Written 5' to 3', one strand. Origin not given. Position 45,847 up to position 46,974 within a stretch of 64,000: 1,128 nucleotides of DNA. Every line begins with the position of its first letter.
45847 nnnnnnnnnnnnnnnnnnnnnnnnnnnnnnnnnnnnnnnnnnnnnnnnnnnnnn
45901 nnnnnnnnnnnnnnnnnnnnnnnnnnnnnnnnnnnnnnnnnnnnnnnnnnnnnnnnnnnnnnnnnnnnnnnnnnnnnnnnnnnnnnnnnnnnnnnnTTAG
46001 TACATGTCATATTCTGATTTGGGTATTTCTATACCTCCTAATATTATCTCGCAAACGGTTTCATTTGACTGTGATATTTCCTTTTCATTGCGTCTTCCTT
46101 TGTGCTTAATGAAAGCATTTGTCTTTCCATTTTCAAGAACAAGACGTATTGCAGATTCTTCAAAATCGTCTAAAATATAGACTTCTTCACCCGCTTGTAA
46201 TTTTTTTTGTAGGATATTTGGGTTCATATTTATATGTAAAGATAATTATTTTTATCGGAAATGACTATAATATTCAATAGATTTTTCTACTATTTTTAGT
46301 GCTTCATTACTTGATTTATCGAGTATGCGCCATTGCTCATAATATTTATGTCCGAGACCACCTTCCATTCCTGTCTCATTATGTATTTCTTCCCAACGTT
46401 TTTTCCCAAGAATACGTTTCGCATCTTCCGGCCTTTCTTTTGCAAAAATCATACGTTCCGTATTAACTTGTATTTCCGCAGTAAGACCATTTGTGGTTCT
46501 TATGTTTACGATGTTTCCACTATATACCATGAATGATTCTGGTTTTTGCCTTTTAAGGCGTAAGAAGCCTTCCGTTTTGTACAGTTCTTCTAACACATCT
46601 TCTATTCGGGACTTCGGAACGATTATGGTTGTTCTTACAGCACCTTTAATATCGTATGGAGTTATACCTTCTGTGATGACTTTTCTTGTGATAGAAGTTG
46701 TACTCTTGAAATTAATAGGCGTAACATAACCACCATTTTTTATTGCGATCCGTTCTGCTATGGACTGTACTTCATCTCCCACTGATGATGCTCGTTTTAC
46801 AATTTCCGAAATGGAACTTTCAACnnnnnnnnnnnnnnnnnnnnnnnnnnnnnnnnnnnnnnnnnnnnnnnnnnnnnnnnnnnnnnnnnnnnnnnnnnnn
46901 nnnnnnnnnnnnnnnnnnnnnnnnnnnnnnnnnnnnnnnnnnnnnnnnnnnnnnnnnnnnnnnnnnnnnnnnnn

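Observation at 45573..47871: MuF head-morphogenesis protein with C-terminal RelA/SpoT-like synthetase (toxSAS-type) domain plus HD-domain alarmone hydrolase two genes downstream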

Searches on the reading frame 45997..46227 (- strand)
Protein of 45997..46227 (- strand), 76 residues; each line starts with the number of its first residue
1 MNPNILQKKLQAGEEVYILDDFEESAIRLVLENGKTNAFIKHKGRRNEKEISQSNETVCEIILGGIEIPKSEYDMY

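Call 3: search_protein_families(library=pfam, proteins=[window:45997-46227:-], max_evalue=0.1)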
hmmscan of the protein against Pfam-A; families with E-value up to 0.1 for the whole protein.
window:45997-46227:- (76 aa): 1 family
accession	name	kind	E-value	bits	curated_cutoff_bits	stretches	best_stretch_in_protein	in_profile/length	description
PF24154.1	Tis1_ImmP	-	0.00048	20.6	27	1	9-74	7-71/74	Tis1 immunity protein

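Call 4: search_protein_families(library=phrogs, proteins=[window:45997-46227:-], max_evalue=0.01)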
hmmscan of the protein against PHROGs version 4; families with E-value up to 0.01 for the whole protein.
window:45997-46227:- (76 aa): 0 families

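Call 8: search_solved_structures(query=window:45997-46227:-, max_evalue=10, show_alignments=2)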
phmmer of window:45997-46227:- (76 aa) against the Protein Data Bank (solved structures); distinct sequences matched with E-value up to 10: 0.

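Call 36: find_homologous_proteins(query=window:45997-46227:-, max_evalue=0.001)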
Query window:45997-46227:- (76 aa): 27 proteins with E <= 0.001 among 27 candidates.
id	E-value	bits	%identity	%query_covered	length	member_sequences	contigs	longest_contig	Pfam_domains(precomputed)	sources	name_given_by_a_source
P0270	2.8e-41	156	99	100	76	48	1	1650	-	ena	-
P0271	5.9e-38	145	95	100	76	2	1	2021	-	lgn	-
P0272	8.6e-37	142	92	100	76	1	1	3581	-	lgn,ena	-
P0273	5.3e-29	117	95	82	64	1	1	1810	-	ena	-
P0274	3.0e-24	102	74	100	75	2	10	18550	PF24154.2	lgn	-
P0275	3.4e-23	99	71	100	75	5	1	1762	PF24154.2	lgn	-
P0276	4.3e-23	98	68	100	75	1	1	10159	PF24154.2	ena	-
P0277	3.2e-22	96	70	100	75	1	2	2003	-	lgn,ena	-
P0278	4.6e-22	95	71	100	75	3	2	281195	PF24154.2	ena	-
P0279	3.3e-21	92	66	100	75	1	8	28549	-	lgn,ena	-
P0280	7.7e-21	91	66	100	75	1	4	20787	-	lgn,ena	-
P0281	1.1e-20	91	92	66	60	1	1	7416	-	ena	-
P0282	1.1e-20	91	66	100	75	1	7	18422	-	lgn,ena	-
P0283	1.1e-20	91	66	100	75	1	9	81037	PF24154.2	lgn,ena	-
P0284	1.9e-20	90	66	100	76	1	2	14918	PF24154.2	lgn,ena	-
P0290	1.4e-18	84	63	100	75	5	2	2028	PF24154.2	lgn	-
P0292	3.5e-17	80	62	100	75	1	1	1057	PF24154.2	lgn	-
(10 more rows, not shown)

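Call 39: search_solved_structures(query=A1, max_evalue=10, show_alignments=2)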
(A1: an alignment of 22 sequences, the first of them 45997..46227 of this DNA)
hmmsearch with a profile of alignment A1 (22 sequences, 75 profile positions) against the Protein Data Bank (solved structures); distinct sequences matched with E-value up to 10: 2.
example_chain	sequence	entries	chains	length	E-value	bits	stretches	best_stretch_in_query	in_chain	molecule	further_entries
3c8t_A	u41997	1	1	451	0.82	12.8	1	34-69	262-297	Fumarate lyase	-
9rhi_R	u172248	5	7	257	1.1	12.4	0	18-55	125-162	Mitochondrial morphogenesis protein SLD7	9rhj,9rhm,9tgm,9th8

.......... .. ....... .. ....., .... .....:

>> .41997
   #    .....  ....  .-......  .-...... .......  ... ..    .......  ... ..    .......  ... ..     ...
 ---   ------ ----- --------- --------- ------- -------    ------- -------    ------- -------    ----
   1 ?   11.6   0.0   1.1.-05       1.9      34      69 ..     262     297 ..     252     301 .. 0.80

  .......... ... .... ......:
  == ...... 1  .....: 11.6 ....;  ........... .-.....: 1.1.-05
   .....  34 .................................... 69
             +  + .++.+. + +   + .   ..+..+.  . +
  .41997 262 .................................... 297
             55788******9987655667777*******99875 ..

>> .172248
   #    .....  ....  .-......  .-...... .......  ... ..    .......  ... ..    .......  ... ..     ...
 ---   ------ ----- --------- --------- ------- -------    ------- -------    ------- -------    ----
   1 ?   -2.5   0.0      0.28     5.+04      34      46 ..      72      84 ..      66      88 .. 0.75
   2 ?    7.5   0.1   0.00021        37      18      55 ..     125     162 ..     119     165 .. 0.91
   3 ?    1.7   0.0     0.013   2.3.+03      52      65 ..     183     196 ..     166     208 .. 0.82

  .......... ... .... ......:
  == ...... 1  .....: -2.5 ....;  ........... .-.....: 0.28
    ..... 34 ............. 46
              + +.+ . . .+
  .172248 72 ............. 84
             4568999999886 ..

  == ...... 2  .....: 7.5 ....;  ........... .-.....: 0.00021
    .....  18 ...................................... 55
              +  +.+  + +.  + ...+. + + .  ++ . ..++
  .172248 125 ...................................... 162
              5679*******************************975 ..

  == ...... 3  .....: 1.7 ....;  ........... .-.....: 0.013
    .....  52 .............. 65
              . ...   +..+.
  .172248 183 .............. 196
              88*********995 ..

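Call 40: search_protein_families(library=pfam, alignment_id=A1, max_evalue=0.01)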
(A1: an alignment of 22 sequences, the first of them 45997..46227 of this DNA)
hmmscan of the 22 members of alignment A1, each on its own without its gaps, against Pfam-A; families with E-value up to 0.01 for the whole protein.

A. member 1, window:45997-46227:- (76 aa): 1 family
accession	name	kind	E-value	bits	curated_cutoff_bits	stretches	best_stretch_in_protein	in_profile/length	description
PF24154.1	Tis1_ImmP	-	0.00048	20.6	27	1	9-74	7-71/74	Tis1 immunity protein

B. families by the number of members that match (of 22 scanned): 1 family
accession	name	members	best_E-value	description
PF24154.1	Tis1_ImmP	22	1.4e-07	Tis1 immunity protein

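Call 43: predict_structure(alignment_id=A1)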
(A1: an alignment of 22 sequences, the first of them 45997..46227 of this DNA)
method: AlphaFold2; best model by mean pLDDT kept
length: 76 residues; sequences in the alignment: 22
mean_pLDDT: 87.1   pTM: 0.73
mean pLDDT of the five models: 87.1, 87.0, 86.5, 84.6, 81.0
residues with pLDDT >= 90: 31; 70-90: 45; 50-70: 0; < 50: 0
segments of 3 or more residues with pLDDT < 50: none
pLDDT, mean of each block of 10 residues (from residue 1): 85 92 89 89 84 83 89 87
secondary structure, 60 per line:
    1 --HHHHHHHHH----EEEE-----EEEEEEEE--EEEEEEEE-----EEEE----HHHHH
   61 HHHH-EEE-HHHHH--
elements in order: H3-11 E16-19 E25-32 E35-42 E48-51 H56-64 E66-68 H70-74

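Call 46: fold_search(model_id=the predicted structure, library=pdb)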
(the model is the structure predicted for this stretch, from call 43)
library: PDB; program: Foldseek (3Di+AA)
matches with E <= 10: 369; with E <= 0.001: 0
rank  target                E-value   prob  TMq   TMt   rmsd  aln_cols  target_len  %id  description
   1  2ra8                  4.2e-01  0.80  0.50  0.13   5.8        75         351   11  Crystal structure of the Q64V53_BACFR protein from Bacteroides fragilis. Northeast Structural Genomics Consortium target (released 2007-09-25)
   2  8pxf_B                5.9e-01  0.35  0.36  0.16   9.2        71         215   22  Crystal structure of the full length Hh1412 Dsb homodimer. (released 2024-08-07)
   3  8vl4_MODEL_1_A        8.4e-01  0.30  0.40  0.32   8.7        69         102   20  Solution NMR Structure of de novo design protein 312 parent (released 2024-08-07)
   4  4g3k_B                9.0e-01  0.14  0.28  0.17   9.7        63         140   21  Crystal structure of a. aeolicus nlh1 gaf domain in an inactive state (released 2013-05-29)
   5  9eie_A                1.0e+00  0.30  0.38  0.21   5.9        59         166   22  Trypanosomatid-specific protein of unknown function (released 2025-02-26)
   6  6lhy_A                1.1e+00  0.16  0.30  0.15   9.7        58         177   14  Crystal structure of ThsB (released 2020-06-24)
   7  8h7g_D                1.1e+00  0.13  0.32  0.11  22.0        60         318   15  Cryo-EM structure of the human SAGA complex (released 2022-12-14)
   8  9l5u_D                1.4e+00  0.15  0.29  0.26   7.6        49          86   14  Papain-like cysteine protease toxin/immunity pair (released 2025-06-04)
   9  2gfg_C                1.7e+00  0.11  0.32  0.16   9.5        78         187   12  Crystal structure of a putative adenylate cyclase (bh2851) from bacillus halodurans at 2.12 A resolution (released 2006-05-02)
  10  4usg_A                1.7e+00  0.07  0.23  0.26   9.0        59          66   10  Crystal structure of PC4 W89Y mutant complex with DNA (released 2015-03-18)
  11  7mx5_B                1.8e+00  0.44  0.36  0.08   2.3        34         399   15  Crystal structure of TolB from Acinetobacter baumannii (released 2021-05-26)
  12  9l5u_C                1.8e+00  0.11  0.28  0.23   9.6        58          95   10  Papain-like cysteine protease toxin/immunity pair (released 2025-06-04)
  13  4nxp                  1.8e+00  0.08  0.24  0.21   9.6        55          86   14  Crystal Structure of Free T-cell Lymphoma Invasion and Metastasis-1 PDZ Domain Quadruple Mutant (QM) (released 2015-05-13)
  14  8ssm_D                1.8e+00  0.06  0.23  0.20  10.2        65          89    9  Citrobacter rodentium contact dependent growth inhibition (CDI) toxin (CdiA-CT) and immunity (CdiI) complex (released 2024-05-15)
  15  1x1v_B                1.9e+00  0.12  0.26  0.16   6.8        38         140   21  Structure Of Banana Lectin- Methyl-Alpha-Mannose Complex (released 2005-11-08)
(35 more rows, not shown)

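Call 54: search_protein_families(library=ncbifam, proteins=[window:45997-46227:-], max_evalue=0.01)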
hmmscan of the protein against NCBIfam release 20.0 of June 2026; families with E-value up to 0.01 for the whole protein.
window:45997-46227:- (76 aa): 0 families

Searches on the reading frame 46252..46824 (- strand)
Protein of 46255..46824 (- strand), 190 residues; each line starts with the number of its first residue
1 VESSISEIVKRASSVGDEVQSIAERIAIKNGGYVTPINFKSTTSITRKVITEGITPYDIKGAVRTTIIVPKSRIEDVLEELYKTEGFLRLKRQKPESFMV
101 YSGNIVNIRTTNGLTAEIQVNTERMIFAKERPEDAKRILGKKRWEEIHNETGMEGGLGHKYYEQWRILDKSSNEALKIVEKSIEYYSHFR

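Call 5: search_protein_families(library=pfam, proteins=[window:46255-46824:-], max_evalue=10)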
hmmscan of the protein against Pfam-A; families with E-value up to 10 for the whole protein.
seq(190 aa): 0 families

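Call 6: search_solved_structures(query=window:46255-46824:-, max_evalue=10, show_alignments=3)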
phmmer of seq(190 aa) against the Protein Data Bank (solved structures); distinct sequences matched with E-value up to 10: 1.
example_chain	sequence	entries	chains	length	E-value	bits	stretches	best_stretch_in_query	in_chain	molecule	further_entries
6ox6_A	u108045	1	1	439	2.3e-25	92.7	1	7-188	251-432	Tas1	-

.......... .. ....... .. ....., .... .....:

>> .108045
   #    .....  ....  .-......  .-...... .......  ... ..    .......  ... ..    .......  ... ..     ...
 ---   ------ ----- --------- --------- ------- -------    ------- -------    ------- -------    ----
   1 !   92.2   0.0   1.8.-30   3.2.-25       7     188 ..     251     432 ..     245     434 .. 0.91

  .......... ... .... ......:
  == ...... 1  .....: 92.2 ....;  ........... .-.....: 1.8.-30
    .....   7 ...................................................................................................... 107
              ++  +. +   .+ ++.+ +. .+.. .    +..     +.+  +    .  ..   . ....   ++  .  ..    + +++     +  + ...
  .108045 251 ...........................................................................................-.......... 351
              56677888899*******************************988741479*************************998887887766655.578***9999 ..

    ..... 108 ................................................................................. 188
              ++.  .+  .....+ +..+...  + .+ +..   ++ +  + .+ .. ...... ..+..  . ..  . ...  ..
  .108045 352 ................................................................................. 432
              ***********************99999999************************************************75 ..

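Call 31: search_protein_representatives(protein=window:46252-46821:-)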
Query: 189 residues. Proteins with E-value up to 0.001 (for the whole library): 593; up to 1e-10: 457; up to 1e-30: 106. The best 150 are listed.
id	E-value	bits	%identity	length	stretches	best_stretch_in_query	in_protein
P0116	8.7e-114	393.6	99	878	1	1-189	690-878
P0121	1.1e-83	295.6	72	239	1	2-189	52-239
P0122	1.5e-58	213.8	58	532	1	1-188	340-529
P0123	3.8e-58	212.5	59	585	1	3-188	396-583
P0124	5.4e-56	205.5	48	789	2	13-189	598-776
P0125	5.7e-54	198.9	54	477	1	6-189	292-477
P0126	2.0e-53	197.1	55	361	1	2-189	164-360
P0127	3.5e-53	196.3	56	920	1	10-189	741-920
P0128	2.8e-52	193.4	98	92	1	98-189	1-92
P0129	1.7e-51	190.9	52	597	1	3-189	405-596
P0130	5.1e-50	186.0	50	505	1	2-189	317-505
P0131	1.5e-49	184.5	53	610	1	1-188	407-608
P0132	1.5e-49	184.5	53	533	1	9-188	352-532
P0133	3.3e-49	183.4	53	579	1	9-189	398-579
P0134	4.7e-49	182.9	54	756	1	7-189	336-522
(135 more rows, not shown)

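Call 52: find_homologous_proteins(query=window:46252-46821:-, max_evalue=1e-8)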
Query window:46252-46821:- (189 aa): 50 proteins with E <= 1e-8 among 141 candidates.
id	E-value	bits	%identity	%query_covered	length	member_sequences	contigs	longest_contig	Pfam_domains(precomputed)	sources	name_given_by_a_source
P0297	1.8e-114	398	99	100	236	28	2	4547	-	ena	-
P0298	3.7e-87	309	75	100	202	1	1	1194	-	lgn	-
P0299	1.7e-86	306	76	100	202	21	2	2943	-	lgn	-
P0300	1.0e-85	304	77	96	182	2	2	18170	-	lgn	-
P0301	2.2e-85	303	74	100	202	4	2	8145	-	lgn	-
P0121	3.5e-83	296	72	100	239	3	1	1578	-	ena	-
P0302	2.9e-81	289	72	100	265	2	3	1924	-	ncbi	-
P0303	1.3e-66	242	75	75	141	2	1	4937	-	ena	-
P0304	3.2e-65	237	72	83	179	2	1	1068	-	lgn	-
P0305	5.6e-57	210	72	72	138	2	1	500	-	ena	-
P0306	6.9e-57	210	80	70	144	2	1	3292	-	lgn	-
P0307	1.1e-54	203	53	100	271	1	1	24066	-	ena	-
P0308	1.3e-54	203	54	100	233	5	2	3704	-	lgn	-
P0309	6.5e-54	200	54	100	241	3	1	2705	-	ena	-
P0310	4.9e-52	194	51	98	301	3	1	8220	-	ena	-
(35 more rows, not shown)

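Call 67: predict_structure(alignment_id=A2)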
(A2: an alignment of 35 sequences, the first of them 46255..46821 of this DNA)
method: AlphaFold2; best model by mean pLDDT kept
length: 189 residues; sequences in the alignment: 35
mean_pLDDT: 93.1   pTM: 0.87
mean pLDDT of the five models: 93.1, 92.9, 92.7, 92.5, 91.7
residues with pLDDT >= 90: 153; 70-90: 36; 50-70: 0; < 50: 0
segments of 3 or more residues with pLDDT < 50: none
pLDDT, mean of each block of 10 residues (from residue 1): 90 97 98 95 91 88 96 98 96 82 94 96 93 94 96 91 89 93 90
secondary structure, 60 per line:
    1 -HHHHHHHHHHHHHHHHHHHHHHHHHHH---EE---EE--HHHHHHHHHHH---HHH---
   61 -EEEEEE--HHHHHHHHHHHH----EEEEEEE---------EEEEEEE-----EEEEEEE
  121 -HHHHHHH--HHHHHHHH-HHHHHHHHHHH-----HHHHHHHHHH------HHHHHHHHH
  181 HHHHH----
elements in order: H2-28 H41-51 E62-67 H70-81 E86-92 E102-108 E114-120 H122-128 H131-138 H140-150 H156-165 H172-185
